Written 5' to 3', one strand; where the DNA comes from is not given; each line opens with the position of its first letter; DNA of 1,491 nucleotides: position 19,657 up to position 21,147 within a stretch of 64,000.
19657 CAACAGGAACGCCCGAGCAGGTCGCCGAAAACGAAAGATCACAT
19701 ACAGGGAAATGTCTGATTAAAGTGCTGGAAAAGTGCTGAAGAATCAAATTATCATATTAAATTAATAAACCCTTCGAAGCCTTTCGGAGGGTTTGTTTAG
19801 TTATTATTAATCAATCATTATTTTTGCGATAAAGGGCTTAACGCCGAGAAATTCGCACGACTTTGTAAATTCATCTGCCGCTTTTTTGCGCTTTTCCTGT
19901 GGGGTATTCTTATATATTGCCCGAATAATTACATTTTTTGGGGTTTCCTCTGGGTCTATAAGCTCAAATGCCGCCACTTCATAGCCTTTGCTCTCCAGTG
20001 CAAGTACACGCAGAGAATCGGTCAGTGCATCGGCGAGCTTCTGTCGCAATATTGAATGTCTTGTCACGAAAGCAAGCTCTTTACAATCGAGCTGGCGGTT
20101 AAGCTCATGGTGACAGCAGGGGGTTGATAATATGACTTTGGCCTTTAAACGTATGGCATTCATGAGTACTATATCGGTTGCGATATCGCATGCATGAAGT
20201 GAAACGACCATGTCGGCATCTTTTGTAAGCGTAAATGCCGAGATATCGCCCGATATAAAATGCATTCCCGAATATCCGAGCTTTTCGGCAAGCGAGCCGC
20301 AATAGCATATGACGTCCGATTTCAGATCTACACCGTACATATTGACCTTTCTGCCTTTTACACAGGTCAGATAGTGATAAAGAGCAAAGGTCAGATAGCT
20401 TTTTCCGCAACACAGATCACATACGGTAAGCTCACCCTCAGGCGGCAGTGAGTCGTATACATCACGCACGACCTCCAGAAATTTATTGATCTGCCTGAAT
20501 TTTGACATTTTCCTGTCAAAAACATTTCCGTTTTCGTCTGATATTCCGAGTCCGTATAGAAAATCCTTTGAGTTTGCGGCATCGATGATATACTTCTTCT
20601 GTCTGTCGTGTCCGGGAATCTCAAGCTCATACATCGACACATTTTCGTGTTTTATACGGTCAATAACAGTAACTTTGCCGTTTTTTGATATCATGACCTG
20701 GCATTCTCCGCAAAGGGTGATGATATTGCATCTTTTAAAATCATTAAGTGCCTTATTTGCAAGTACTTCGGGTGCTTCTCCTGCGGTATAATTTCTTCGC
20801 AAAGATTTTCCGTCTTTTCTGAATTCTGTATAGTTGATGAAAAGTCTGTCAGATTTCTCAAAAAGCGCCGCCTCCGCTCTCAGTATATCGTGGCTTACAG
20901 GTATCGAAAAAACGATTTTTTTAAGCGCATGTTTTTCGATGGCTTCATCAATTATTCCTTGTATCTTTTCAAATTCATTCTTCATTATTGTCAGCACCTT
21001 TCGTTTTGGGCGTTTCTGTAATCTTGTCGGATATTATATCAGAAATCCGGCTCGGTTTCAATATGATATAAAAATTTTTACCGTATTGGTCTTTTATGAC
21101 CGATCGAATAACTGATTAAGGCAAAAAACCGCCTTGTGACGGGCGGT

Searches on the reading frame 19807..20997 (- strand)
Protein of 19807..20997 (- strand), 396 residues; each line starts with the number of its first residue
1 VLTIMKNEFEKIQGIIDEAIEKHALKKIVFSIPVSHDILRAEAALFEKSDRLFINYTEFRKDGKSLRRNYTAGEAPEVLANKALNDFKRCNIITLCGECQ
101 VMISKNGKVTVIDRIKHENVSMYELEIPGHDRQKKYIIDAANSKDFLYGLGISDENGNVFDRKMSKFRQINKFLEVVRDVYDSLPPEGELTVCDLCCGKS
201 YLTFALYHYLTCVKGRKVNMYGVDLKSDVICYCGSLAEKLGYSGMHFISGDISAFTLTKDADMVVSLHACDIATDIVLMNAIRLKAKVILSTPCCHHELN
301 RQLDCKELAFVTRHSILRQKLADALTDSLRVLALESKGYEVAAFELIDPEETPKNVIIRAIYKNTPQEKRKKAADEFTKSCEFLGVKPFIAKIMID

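Call 33: search_protein_families(library=pfam, proteins=[window:19807-20997:-], max_evalue=0.001)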
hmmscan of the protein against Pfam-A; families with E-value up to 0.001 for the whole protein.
window:19807-20997:- (396 aa): 3 families
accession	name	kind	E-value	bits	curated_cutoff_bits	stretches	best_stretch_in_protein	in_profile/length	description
PF13679.12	Methyltransf_32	-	1.6e-35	122.6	27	1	166-302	2-143/143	Methyltransferase domain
PF13847.12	Methyltransf_31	-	1.2e-13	51.4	27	1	188-303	3-101/145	Methyltransferase domain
PF13649.12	Methyltransf_25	-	4.3e-05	24.6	27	1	192-274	1-78/97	Methyltransferase domain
